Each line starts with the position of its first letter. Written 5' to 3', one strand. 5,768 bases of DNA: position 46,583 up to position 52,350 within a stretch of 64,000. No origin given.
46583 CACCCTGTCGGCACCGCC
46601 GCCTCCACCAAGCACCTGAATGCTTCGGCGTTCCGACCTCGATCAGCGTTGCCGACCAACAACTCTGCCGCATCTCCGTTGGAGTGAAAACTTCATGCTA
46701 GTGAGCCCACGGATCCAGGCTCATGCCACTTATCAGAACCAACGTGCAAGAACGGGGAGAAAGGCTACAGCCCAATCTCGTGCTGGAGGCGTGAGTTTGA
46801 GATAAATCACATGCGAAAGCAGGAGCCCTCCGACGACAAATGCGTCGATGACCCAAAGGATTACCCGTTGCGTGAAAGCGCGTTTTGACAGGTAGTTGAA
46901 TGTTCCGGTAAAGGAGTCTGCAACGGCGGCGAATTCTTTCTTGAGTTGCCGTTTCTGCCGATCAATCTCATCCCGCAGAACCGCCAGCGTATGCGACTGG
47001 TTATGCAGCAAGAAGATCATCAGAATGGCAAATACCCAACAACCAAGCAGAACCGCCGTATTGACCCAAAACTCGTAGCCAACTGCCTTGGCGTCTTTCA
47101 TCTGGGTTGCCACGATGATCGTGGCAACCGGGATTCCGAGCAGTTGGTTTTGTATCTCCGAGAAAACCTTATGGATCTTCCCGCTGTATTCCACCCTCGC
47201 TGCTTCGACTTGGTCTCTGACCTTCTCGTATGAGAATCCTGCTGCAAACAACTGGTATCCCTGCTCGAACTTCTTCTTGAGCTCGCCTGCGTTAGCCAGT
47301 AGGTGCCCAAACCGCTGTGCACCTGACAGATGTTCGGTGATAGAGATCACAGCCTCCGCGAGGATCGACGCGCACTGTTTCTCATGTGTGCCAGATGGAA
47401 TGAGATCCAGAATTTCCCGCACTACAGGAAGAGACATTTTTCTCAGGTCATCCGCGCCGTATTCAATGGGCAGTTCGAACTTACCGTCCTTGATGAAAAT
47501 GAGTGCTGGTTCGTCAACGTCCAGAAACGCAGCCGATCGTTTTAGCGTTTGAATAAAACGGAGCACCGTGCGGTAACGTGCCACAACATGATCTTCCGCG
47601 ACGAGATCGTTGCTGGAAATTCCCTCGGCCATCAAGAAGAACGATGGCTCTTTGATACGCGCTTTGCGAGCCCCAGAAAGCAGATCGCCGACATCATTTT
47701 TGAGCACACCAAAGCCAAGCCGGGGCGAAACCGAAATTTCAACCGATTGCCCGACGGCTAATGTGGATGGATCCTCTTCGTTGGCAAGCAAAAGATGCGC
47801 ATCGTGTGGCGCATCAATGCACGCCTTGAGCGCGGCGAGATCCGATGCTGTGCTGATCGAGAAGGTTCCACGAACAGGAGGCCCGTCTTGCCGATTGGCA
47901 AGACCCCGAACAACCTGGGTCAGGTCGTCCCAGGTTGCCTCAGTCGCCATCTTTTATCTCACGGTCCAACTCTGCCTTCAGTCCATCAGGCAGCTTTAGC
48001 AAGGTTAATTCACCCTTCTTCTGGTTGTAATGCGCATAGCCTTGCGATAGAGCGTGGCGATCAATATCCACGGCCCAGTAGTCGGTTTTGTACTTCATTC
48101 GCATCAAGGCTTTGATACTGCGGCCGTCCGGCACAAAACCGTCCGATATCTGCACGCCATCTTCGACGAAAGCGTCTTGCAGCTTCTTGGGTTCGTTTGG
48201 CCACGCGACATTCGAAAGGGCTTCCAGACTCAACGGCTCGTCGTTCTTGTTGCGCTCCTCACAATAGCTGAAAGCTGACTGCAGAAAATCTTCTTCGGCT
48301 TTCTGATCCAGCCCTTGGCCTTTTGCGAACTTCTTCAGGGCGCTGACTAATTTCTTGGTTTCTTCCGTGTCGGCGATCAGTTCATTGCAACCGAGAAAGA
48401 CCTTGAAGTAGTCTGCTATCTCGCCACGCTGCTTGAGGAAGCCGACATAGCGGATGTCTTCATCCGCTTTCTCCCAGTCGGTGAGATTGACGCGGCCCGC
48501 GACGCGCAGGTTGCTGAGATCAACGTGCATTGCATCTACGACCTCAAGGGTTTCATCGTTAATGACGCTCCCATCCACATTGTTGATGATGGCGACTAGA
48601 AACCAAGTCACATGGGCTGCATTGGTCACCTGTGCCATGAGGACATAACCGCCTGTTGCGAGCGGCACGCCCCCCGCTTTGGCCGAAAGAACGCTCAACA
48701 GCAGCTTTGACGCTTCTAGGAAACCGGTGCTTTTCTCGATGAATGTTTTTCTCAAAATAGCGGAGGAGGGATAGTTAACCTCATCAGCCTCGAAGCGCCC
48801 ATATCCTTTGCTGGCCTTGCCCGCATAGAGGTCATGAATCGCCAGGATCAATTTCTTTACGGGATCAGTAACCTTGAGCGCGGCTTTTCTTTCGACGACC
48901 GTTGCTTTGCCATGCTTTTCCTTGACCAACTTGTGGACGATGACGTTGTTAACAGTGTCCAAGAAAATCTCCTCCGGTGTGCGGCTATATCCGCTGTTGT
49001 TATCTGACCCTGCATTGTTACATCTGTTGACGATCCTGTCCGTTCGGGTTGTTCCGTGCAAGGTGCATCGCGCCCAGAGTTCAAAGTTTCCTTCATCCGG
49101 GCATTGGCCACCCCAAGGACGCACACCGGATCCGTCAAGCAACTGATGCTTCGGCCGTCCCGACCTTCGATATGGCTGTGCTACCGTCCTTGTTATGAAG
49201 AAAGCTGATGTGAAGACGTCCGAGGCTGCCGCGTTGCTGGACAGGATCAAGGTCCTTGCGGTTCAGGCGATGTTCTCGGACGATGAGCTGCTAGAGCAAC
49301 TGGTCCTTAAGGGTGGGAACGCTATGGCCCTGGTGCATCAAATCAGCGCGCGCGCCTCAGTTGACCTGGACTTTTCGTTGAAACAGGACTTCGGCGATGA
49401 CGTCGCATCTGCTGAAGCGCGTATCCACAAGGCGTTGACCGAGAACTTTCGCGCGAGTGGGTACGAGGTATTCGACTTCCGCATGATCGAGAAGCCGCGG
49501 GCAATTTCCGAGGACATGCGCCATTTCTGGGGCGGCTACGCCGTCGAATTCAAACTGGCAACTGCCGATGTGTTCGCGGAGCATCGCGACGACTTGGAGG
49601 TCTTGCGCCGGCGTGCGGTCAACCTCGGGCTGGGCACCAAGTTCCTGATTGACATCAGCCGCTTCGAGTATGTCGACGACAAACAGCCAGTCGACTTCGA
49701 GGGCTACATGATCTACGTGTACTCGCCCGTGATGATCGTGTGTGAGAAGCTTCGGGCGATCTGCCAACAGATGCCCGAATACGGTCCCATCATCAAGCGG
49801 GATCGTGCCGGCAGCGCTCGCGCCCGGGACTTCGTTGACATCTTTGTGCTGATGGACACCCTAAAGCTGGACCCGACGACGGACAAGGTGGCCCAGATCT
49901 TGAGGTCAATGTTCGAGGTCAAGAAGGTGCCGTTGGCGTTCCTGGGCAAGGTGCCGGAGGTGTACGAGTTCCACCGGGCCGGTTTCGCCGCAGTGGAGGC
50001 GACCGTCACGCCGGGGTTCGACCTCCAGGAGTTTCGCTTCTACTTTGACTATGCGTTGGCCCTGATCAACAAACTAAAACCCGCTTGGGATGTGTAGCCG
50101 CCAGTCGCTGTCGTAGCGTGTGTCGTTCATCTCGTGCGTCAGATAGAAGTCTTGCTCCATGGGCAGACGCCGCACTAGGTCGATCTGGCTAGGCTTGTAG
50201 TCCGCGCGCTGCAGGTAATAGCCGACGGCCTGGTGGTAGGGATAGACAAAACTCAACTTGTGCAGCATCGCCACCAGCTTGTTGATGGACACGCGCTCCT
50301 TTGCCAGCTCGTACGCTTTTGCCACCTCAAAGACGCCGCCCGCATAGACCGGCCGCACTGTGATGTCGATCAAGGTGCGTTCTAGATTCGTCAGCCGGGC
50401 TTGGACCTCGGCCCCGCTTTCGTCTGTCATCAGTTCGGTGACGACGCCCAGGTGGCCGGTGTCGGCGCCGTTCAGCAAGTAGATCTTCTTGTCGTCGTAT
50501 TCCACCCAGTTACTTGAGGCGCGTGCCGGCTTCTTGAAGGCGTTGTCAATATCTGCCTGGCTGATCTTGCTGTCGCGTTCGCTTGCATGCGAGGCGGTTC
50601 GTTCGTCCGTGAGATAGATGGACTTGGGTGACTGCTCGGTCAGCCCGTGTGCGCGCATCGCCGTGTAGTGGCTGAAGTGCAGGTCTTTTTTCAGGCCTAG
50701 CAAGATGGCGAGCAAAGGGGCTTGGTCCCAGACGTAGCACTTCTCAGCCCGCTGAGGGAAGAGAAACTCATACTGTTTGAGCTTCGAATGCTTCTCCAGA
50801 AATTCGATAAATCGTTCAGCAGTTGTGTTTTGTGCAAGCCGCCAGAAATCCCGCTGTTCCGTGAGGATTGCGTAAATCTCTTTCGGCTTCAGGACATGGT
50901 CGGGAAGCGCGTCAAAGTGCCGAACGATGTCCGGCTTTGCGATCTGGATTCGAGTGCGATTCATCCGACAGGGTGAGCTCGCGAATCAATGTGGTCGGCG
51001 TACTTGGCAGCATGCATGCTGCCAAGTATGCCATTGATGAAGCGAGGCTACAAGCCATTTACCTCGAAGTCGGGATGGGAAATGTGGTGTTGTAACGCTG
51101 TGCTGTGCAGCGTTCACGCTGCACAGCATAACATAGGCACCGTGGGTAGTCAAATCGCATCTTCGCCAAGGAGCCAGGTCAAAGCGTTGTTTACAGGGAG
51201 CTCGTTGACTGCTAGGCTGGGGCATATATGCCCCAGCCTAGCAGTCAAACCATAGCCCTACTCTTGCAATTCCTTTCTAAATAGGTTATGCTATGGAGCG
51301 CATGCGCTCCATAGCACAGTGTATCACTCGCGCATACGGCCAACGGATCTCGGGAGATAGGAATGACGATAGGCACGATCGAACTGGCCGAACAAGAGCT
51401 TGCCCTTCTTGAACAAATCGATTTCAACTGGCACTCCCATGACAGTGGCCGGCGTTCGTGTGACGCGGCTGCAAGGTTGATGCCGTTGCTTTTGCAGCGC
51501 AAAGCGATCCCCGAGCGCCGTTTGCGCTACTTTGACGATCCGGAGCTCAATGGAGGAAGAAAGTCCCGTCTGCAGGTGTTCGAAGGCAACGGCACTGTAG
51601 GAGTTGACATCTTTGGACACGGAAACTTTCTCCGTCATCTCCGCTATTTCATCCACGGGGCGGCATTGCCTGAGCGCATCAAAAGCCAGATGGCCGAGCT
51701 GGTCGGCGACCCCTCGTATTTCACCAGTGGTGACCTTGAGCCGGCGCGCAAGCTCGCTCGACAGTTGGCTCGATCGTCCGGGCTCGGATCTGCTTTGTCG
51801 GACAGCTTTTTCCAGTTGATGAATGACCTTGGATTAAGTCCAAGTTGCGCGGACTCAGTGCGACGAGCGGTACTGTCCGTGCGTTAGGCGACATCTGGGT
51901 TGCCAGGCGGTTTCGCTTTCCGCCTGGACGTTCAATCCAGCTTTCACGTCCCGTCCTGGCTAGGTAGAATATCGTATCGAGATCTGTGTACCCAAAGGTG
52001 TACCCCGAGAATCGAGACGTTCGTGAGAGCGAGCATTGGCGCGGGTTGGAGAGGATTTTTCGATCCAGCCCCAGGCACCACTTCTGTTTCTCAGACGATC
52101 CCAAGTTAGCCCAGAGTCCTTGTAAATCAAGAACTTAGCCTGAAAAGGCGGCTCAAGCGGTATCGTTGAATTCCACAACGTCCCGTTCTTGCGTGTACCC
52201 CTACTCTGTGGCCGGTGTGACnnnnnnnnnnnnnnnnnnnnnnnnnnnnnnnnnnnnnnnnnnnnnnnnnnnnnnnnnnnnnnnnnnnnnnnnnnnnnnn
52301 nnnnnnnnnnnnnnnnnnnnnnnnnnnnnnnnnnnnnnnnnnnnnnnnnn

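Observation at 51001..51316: Four perfect palindromes with compensatory changes upstream of abiEi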

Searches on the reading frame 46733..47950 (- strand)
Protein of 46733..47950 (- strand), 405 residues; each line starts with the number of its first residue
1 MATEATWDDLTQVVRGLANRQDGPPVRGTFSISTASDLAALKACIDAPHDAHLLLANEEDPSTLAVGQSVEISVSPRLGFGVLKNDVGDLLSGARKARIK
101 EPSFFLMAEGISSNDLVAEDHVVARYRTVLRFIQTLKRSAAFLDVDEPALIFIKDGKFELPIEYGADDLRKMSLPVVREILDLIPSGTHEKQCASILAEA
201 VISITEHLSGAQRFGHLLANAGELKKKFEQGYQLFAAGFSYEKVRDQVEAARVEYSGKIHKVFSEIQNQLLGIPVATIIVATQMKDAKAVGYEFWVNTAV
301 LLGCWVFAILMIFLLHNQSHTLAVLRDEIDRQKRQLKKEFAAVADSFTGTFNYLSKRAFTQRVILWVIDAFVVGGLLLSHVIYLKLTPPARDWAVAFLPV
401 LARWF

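Call 5: search_protein_families(library=pfam, proteins=[window:46733-47950:-], max_evalue=0.01)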
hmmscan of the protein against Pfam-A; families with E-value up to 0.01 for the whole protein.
window:46733-47950:- (405 aa): 0 families

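Call 6: search_protein_families(library=ncbifam, proteins=[window:46733-47950:-], max_evalue=1)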
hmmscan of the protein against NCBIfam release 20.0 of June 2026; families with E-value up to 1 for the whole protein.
window:46733-47950:- (405 aa): 1 family
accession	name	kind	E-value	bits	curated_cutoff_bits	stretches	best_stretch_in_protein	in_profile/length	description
NF053869.1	DS1_2_antiphage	equivalog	1.2e-18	67.5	315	1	94-334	44-287/337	anti-phage protein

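Call 7: search_protein_families(library=padloc, proteins=[window:46733-47950:-], max_evalue=1)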
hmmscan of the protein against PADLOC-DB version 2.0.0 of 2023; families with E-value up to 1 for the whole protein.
window:46733-47950:- (405 aa): 0 families

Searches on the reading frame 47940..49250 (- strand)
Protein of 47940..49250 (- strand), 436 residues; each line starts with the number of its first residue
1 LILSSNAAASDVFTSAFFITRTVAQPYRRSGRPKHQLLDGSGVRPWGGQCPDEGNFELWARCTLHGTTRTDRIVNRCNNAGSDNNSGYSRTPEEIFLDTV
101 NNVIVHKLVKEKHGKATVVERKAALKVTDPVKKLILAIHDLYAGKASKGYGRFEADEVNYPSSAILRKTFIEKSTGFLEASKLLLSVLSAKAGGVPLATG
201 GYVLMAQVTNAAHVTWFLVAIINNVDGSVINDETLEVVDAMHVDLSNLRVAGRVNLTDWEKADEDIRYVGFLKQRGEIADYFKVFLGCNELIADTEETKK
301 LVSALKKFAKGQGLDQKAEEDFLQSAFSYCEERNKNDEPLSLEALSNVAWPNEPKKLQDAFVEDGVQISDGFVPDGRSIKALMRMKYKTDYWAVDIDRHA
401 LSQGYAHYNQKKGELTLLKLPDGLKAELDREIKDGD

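Call 5: search_protein_families(library=pfam, proteins=[window:47940-49250:-], max_evalue=0.01)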
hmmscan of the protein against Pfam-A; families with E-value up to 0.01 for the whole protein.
window:47940-49250:- (436 aa): 1 family
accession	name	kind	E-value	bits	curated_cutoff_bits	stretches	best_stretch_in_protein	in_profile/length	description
PF04245.18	NA37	-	2.5e-61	208.3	24.6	1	104-422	1-322/325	37-kD nucleoid-associated bacterial protein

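Call 7: search_protein_families(library=padloc, proteins=[window:47940-49250:-], max_evalue=1)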
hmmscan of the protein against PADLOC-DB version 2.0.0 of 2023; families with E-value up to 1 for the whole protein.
window:47940-49250:- (436 aa): 0 families

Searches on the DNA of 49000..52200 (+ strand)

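Call 10: search_dna_similar(query=window:49000-52200:+, collection=plasmids, mode=near)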
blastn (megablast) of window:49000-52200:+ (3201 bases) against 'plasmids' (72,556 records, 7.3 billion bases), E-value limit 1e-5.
No match.

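Call 61: search_rna_families(source=window, start=50800, end=51500, threshold=evalue, max_evalue=1)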
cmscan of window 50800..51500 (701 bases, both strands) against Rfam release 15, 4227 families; matches with E-value up to 1: 7.
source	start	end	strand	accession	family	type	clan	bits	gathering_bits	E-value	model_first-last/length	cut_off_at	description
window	51206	51318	-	RF02346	ar35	Gene; sRNA;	-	30.6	45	0.00072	1-144/144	no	Alphaproteobacterial sRNA ar35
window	51095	51247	+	RF02346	ar35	Gene; sRNA;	-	27.6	45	0.0035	1-144/144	no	Alphaproteobacterial sRNA ar35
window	51198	51258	-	RF03361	mir-3136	Gene; miRNA;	-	27.2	86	0.0025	1-78/78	no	mir-3136 microRNA precursor family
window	51083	51145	+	RF03663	mir-5911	Gene; miRNA;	-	21.8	84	0.087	1-74/74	no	mir-5911 microRNA precursor family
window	51153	51242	-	RF02682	HDV-F-prausnitzii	Gene; ribozyme;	-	19.5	44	0.39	1-74/74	no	HDV ribozyme from F. prausnitzii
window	51287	51320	+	RF03919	mir-1540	Gene; miRNA;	-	18.4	90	0.62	1-59/59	no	mir-1540 microRNA precursor family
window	50978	51051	+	RF00664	mir-223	Gene; miRNA;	-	17.5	57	0.19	1-106/106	no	mir-223 microRNA precursor family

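Call 63: search_rna_families(source=window, start=50950, end=51400, threshold=evalue, max_evalue=0.01, show_alignments=2)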
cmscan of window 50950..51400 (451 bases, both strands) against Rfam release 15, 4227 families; matches with E-value up to 0.01: 3.
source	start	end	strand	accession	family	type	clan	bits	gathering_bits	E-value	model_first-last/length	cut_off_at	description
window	51206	51318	-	RF02346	ar35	Gene; sRNA;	-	30.6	45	0.00046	1-144/144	no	Alphaproteobacterial sRNA ar35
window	51095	51247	+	RF02346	ar35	Gene; sRNA;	-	27.6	45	0.0022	1-144/144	no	Alphaproteobacterial sRNA ar35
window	51198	51258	-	RF03361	mir-3136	Gene; miRNA;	-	27.2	86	0.0016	1-78/78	no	mir-3136 microRNA precursor family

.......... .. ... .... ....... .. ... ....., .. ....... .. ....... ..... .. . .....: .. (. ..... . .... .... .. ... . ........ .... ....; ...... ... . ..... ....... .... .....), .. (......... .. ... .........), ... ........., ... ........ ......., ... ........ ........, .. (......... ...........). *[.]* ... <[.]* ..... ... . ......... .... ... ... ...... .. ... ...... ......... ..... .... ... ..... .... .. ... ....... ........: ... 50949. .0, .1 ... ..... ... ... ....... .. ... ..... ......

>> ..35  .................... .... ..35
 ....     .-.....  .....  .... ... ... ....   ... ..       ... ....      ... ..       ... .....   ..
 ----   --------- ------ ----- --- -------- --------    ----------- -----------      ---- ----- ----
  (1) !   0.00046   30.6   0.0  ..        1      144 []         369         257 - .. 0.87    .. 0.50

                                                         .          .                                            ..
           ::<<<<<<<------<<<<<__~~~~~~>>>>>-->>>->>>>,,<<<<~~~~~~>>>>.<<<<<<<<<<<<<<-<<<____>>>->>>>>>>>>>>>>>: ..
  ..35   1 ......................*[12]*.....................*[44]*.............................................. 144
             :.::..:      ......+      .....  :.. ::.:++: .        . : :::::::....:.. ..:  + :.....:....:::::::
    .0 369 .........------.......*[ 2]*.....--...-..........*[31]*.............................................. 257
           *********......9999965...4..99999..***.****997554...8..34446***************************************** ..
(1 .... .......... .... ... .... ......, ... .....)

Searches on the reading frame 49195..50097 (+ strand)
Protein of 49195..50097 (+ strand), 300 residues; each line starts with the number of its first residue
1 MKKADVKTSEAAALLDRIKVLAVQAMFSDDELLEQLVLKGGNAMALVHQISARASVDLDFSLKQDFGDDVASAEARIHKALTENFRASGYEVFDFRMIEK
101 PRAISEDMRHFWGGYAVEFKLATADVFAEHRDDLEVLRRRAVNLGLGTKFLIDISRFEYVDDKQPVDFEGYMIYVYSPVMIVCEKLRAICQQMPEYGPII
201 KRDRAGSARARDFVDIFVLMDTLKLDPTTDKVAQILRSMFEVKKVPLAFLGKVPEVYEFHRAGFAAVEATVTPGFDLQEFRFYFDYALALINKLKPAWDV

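Call 5: search_protein_families(library=pfam, proteins=[window:49195-50097:+], max_evalue=0.01)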
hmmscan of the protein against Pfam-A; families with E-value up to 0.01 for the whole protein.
window:49195-50097:+ (300 aa): 1 family
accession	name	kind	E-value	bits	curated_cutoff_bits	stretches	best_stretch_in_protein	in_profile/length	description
PF08843.17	AbiEii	-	4.4e-24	86.2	22.5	1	25-284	5-236/238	Nucleotidyl transferase AbiEii toxin, Type IV TA system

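Call 6: search_protein_families(library=ncbifam, proteins=[window:49195-50097:+], max_evalue=1)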
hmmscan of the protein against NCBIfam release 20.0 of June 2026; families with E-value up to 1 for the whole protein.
window:49195-50097:+ (300 aa): 1 family
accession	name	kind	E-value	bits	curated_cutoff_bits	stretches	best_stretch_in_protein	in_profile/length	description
NF008966.0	PRK12311.1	equivalog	0.043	12.9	526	1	40-127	207-291/334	30S ribosomal protein S2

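Call 7: search_protein_families(library=padloc, proteins=[window:49195-50097:+], max_evalue=1)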
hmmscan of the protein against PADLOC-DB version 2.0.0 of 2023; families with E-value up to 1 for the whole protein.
window:49195-50097:+ (300 aa): 28 families (the best 25 are shown)
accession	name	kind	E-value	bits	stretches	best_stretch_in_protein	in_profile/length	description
PDLC02306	AbiEii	-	8.9e-17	59.6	1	21-271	26-258/280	AbiEii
PDLC02291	AbiEii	-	1.1e-14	52.5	1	36-291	56-264/310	AbiEii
PDLC02304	AbiEii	-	1.4e-12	46.1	1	23-248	31-214/260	AbiEii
PDLC02295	AbiEii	-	4.3e-11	40.6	1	17-243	26-212/261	AbiEii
PDLC02288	AbiEii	-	9.1e-11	39.2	2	33-84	50-99/294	AbiEii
PDLC02314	AbiEii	-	6.5e-09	33.5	1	26-228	44-211/290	AbiEii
PDLC02305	AbiEii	-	1.5e-08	32.3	1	23-92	32-102/306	AbiEii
PDLC02324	AbiEii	-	5e-06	24.4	1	23-64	14-54/231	AbiEii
PDLC02296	AbiEii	-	9.3e-06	23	1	26-86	36-96/282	AbiEii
PDLC02328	AbiEii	-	1.1e-05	23.5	1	34-111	13-81/203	AbiEii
PDLC02292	AbiEii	-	4.7e-05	21.3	1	26-241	41-225/283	AbiEii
PDLC02289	AbiEii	-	5.5e-05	20.8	1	22-222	41-217/309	AbiEii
PDLC02319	AbiEii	-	6.6e-05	20.7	1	29-87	11-66/241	AbiEii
PDLC02301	AbiEii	-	0.0001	20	2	204-244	203-243/291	AbiEii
PDLC02330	AbiEii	-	0.00016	19.5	1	25-86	16-74/219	AbiEii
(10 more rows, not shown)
